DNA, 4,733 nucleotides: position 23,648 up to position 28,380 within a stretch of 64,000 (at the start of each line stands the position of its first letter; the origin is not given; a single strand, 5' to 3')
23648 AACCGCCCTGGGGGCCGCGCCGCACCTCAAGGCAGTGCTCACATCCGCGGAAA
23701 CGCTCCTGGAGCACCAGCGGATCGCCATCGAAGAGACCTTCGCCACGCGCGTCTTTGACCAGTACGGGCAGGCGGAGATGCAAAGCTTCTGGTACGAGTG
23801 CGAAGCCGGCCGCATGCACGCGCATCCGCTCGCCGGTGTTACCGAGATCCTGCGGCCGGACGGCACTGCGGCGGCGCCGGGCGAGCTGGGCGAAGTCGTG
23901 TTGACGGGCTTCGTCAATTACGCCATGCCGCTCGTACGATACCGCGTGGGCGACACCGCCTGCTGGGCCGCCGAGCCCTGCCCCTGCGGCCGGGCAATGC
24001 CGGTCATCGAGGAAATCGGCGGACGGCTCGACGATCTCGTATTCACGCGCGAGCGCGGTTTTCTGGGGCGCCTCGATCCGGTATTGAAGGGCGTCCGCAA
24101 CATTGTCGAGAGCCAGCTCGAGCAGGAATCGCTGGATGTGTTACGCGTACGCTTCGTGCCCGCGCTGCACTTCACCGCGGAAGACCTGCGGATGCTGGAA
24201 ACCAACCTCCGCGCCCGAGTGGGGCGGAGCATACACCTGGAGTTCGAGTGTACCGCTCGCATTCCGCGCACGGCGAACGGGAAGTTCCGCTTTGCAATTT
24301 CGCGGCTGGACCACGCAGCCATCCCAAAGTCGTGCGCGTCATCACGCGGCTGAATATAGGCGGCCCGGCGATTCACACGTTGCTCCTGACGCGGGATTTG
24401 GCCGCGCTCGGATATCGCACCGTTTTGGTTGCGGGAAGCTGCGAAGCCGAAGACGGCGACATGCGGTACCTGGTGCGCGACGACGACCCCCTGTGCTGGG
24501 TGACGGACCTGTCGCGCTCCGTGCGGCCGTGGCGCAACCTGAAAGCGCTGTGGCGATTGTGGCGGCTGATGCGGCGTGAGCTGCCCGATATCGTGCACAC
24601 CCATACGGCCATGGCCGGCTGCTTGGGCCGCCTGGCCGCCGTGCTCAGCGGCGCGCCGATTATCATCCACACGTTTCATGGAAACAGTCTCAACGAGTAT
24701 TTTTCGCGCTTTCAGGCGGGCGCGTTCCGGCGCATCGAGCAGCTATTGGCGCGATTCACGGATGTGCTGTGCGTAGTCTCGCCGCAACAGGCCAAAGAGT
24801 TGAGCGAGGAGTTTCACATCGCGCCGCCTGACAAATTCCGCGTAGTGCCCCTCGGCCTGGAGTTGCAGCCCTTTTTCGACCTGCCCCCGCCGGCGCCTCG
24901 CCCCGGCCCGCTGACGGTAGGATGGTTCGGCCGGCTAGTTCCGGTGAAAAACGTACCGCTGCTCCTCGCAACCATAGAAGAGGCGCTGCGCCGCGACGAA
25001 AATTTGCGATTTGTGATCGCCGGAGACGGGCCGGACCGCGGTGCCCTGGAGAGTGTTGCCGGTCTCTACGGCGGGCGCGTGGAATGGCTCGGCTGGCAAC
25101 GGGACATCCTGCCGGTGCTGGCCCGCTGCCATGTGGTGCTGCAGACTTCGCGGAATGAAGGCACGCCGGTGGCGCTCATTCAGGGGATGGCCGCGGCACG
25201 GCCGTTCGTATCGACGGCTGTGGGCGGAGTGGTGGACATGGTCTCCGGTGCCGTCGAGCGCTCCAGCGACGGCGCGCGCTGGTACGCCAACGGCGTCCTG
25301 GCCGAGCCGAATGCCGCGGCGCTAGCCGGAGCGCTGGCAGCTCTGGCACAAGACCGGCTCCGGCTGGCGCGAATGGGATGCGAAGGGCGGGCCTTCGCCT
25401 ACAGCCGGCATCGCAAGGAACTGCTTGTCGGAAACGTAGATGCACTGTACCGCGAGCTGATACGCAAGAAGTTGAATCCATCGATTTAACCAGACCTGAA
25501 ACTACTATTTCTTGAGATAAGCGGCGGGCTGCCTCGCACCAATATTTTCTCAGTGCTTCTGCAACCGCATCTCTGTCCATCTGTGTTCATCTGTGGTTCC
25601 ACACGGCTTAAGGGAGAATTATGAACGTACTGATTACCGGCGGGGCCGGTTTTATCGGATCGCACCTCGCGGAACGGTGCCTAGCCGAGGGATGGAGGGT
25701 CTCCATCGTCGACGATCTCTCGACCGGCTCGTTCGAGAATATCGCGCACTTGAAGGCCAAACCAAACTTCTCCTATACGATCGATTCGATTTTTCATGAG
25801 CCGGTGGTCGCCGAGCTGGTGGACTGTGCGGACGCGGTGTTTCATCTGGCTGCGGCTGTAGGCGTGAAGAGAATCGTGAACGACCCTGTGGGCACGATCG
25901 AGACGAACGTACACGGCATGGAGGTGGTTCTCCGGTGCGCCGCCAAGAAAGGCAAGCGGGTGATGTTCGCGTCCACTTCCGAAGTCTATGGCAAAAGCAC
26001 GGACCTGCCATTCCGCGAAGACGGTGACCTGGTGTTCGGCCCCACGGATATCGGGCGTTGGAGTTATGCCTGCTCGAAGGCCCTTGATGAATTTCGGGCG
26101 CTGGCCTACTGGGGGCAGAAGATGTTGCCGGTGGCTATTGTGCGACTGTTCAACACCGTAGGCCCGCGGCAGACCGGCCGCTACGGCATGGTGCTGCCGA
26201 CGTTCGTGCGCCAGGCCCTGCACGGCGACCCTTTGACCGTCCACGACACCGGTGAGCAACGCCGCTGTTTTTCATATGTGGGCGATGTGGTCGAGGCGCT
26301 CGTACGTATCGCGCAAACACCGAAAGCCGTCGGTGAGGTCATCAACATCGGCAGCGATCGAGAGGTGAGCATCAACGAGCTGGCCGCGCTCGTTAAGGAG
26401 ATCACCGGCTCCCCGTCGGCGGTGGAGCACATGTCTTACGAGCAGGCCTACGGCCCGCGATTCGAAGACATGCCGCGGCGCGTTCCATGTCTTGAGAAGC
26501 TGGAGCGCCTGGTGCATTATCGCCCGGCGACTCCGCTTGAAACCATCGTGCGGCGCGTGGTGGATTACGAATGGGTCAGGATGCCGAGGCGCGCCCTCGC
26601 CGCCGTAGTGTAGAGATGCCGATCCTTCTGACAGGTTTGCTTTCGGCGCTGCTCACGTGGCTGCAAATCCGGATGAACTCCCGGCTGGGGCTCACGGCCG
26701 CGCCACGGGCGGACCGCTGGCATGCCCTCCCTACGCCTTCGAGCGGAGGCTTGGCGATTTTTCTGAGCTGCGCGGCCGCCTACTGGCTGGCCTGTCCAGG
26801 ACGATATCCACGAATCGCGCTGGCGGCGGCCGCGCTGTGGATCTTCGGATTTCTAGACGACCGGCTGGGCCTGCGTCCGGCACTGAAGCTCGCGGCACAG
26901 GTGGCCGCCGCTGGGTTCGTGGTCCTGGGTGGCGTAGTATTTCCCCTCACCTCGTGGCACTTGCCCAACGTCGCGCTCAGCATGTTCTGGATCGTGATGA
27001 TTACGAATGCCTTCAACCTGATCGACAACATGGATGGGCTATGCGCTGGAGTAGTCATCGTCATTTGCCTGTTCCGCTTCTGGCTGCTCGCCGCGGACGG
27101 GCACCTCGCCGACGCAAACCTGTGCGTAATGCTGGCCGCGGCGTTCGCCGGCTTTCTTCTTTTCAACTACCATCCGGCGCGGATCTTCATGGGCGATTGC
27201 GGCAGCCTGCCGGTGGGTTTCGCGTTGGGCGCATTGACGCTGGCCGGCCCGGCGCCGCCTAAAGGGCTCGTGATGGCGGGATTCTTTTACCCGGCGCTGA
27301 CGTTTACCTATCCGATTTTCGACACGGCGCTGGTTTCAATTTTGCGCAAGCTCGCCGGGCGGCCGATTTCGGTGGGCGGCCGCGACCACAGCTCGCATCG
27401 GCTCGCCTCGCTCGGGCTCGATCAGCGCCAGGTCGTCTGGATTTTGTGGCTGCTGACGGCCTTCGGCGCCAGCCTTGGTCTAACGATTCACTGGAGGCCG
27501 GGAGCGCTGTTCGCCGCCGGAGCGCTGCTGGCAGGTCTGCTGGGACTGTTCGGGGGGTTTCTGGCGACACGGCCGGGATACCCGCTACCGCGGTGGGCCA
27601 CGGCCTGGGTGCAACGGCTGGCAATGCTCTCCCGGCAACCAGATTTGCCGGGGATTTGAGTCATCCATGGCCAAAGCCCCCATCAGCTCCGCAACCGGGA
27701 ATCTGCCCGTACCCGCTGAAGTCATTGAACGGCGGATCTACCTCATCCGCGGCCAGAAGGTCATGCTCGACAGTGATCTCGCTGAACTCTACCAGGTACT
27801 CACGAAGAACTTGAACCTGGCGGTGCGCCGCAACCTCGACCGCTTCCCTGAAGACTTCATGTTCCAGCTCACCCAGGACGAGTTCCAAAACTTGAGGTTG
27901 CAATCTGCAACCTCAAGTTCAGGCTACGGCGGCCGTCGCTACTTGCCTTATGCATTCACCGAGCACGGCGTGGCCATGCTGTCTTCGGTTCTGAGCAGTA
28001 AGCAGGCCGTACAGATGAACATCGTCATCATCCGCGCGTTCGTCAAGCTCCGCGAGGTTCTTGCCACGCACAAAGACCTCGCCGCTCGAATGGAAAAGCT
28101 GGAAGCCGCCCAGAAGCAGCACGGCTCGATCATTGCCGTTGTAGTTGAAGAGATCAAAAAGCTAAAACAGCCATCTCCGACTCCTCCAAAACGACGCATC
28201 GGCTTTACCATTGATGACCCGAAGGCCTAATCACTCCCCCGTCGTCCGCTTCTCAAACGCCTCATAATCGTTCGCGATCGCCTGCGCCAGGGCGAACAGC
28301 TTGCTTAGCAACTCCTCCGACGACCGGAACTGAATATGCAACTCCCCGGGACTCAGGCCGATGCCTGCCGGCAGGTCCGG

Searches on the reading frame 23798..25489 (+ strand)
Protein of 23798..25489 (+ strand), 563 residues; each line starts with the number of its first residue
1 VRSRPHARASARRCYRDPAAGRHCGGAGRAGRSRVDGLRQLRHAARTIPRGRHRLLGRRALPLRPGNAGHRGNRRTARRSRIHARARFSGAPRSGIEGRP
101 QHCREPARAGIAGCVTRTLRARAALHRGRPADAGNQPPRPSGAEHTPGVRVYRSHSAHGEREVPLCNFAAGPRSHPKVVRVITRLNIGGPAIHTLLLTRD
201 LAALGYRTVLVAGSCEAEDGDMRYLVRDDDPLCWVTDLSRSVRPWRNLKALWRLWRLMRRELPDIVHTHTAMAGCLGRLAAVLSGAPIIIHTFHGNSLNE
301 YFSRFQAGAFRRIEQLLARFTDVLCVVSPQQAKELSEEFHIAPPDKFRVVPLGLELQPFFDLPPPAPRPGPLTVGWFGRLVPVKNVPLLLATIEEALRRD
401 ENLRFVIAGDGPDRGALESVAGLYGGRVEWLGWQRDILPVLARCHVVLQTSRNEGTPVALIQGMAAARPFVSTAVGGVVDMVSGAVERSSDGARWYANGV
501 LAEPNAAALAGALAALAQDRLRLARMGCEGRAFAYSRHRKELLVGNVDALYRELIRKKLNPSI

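Call 60: search_protein_families(library=pfam, proteins=[window:23798-25489:+], max_evalue=0.0001)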
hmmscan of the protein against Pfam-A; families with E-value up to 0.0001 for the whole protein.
window:23798-25489:+ (563 aa): 6 families
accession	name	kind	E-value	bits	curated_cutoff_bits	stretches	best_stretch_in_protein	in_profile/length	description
PF13579.12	Glyco_trans_4_4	-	2.3e-26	93.5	29.7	1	188-353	1-158/158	Glycosyl transferase 4-like domain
PF13439.12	Glyco_transf_4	-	4.5e-25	89.1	28.5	1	187-356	1-168/170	Glycosyltransferase Family 4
PF13692.12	Glyco_trans_1_4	-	5.7e-25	88.7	27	1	373-519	3-142/142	Glycosyl transferases group 1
PF00534.26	Glycos_transf_1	-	8.2e-20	71.5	26.4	1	371-531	15-170/172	Glycosyl transferases group 1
PF13477.12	Glyco_trans_4_2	-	1.6e-08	35.3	23.4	1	237-324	51-135/139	Glycosyl transferase 4-like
PF20706.3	GT4-conflict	-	9.9e-06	25.2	26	1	308-489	134-327/385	Family 4 Glycosyltransferase in conflict systems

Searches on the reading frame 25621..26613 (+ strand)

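Call 60: search_protein_families(library=pfam, proteins=[window:25621-26613:+], max_evalue=0.0001)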
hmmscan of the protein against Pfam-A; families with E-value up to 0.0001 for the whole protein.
window:25621-26613:+ (330 aa): 6 families
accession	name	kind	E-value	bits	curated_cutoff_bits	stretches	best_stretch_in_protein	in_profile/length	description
PF01370.27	Epimerase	-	6.4e-51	173.5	20.9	1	3-244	1-240/240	NAD dependent epimerase/dehydratase family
PF16363.11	GDP_Man_Dehyd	-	6e-48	164.4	27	1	4-312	1-331/332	GDP-mannose 4,6 dehydratase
PF02719.21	Polysacc_synt_2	-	2.3e-14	53.7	20.2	1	3-119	1-128/293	Polysaccharide biosynthesis protein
PF07993.18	NAD_binding_4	-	3.9e-11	43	20.1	1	62-187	81-215/258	Male sterility protein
PF01073.25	3Beta_HSD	-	3.2e-10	40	22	1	4-228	1-226/280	3-beta hydroxysteroid dehydrogenase/isomerase family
PF04321.23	RmlD_sub_bind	-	1.4e-07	31.4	27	1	1-267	1-237/287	RmlD substrate binding domain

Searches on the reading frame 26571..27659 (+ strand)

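Call 63: search_protein_families(library=pfam, proteins=[window:26571-27659:+], max_evalue=0.0001)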
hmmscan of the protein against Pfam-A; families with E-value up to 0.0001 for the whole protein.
window:26571-27659:+ (362 aa): 1 family
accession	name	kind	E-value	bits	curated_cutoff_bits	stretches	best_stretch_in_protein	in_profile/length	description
PF00953.26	Glycos_transf_4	-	2.9e-32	112.3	27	1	82-225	4-158/160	Glycosyl transferase family 4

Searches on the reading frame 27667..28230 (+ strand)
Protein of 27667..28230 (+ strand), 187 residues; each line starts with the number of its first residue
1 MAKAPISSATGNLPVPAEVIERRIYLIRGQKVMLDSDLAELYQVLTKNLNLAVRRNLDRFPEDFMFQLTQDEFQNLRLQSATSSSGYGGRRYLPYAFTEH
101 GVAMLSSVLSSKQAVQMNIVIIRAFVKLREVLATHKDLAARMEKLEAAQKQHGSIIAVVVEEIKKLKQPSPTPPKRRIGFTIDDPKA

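Call 63: search_protein_families(library=pfam, proteins=[window:27667-28230:+], max_evalue=0.0001)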
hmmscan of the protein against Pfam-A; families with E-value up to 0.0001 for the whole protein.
window:27667-28230:+ (187 aa): 1 family
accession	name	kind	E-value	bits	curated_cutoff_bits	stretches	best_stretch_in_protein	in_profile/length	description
PF10543.14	ORF6N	-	1.6e-35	121.7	27.8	1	23-108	2-86/86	ORF6N domain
